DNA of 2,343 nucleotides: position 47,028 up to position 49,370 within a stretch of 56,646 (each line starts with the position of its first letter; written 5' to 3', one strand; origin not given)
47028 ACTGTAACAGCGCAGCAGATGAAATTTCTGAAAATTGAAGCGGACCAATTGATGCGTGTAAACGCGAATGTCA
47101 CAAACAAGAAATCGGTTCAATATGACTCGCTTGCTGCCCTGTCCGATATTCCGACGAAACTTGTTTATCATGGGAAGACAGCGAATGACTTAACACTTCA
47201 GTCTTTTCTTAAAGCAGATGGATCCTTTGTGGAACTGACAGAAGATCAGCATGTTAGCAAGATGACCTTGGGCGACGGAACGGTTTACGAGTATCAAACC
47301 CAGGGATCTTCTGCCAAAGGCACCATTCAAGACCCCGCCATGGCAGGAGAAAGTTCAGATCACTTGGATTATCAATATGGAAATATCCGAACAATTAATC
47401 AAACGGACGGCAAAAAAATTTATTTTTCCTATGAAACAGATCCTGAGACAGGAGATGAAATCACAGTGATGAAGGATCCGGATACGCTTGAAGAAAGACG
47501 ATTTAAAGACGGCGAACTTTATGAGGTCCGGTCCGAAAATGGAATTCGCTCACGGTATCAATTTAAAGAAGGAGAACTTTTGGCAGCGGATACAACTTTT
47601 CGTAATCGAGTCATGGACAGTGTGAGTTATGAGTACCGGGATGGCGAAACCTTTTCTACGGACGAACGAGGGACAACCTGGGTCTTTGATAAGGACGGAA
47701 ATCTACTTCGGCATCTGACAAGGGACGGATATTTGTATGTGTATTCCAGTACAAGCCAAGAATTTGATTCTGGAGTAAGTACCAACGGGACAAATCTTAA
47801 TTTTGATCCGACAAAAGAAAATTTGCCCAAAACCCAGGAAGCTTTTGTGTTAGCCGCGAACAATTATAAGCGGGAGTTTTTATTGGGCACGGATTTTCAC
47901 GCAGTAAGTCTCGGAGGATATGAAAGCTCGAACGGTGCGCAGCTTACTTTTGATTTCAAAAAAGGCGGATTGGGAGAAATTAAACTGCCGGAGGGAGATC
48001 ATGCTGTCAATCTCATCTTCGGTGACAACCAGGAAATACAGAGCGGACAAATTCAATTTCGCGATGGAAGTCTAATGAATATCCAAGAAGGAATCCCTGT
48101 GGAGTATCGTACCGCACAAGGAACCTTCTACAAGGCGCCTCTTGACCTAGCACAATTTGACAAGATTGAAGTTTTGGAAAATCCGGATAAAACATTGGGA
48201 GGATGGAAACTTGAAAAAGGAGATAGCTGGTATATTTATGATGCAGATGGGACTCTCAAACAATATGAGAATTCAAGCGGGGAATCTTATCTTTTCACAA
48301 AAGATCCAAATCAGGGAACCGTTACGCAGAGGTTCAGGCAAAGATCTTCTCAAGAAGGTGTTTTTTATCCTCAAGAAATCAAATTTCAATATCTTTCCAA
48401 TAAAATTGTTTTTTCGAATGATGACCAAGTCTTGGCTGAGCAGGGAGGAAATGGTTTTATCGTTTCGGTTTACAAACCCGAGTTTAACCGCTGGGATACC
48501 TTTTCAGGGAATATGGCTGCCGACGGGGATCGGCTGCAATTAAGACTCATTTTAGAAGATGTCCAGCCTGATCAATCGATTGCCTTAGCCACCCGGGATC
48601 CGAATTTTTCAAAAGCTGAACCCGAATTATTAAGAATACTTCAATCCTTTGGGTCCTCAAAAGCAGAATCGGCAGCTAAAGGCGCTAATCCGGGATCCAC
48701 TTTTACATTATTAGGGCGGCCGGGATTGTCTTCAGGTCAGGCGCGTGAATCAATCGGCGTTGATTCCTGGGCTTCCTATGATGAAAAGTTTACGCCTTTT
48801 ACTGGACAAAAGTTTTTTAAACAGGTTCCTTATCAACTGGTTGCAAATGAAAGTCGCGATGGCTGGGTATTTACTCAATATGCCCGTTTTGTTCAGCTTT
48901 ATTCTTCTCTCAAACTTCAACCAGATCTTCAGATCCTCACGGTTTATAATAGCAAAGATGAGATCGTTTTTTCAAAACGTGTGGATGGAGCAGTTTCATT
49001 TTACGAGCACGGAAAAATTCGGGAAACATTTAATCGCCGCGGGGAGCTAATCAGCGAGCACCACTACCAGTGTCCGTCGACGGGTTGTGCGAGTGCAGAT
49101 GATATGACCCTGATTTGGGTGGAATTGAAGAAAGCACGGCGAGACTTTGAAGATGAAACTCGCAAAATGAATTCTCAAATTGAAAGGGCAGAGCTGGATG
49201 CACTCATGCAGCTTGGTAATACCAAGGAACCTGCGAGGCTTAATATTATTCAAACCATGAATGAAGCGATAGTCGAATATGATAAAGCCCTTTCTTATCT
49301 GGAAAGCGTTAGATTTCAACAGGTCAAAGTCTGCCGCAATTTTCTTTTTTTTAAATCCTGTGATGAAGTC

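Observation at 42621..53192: Giant 3,523-aa surface protein with an architecture I cannot place in a described toxin or adhesin family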

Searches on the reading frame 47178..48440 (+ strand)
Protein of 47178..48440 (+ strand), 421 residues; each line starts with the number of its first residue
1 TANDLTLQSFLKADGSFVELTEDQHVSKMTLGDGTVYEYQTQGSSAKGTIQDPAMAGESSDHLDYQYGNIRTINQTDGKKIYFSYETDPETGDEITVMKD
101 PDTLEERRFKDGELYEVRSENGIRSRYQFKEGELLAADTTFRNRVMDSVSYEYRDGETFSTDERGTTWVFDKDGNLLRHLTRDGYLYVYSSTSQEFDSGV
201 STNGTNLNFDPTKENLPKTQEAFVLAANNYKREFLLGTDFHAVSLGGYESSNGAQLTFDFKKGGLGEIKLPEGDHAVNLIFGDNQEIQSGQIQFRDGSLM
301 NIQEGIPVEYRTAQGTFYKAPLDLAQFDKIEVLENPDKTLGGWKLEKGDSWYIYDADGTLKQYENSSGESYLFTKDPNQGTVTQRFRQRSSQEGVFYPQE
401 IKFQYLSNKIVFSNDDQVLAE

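Call 8: search_protein_families(library=pfam, proteins=[window:47178-48440:+], max_evalue=5)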
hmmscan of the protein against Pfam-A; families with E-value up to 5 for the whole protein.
window:47178-48440:+ (421 aa): 2 families
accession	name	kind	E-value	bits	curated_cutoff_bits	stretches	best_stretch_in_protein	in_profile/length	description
PF20249.3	VasX_N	-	0.048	14.2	27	1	180-221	49-91/156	VasX toxin N-terminal region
PF11178.13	DUF2963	-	0.48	10.3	22.6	1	75-95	2-22/52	Protein of unknown function (DUF2963)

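Call 27: search_protein_families(library=ncbifam, proteins=[window:47178-48440:+], max_evalue=1)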
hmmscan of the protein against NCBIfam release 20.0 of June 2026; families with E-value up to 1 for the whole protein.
window:47178-48440:+ (421 aa): 0 families

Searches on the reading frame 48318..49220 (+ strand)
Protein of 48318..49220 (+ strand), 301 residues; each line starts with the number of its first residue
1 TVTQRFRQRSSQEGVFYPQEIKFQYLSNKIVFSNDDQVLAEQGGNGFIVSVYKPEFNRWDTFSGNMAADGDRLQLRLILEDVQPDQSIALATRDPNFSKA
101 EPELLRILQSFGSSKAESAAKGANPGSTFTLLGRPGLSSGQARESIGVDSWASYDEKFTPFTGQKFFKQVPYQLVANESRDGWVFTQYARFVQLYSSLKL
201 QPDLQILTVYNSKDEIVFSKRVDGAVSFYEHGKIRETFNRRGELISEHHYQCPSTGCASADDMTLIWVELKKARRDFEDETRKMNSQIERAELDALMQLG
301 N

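Call 8: search_protein_families(library=pfam, proteins=[window:48318-49220:+], max_evalue=5)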
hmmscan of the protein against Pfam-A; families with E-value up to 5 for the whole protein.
window:48318-49220:+ (301 aa): 2 families
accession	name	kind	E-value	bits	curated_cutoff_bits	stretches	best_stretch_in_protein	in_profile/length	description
PF15711.10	ILEI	-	0.0012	19.8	27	1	57-133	19-86/90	Interleukin-like EMT inducer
PF10715.16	REGB_T4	-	0.11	13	27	1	266-292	5-31/148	T4-page Endoribonuclease RegB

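Call 27: search_protein_families(library=ncbifam, proteins=[window:48318-49220:+], max_evalue=1)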
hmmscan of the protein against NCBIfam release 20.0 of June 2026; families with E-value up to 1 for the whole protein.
window:48318-49220:+ (301 aa): 0 families
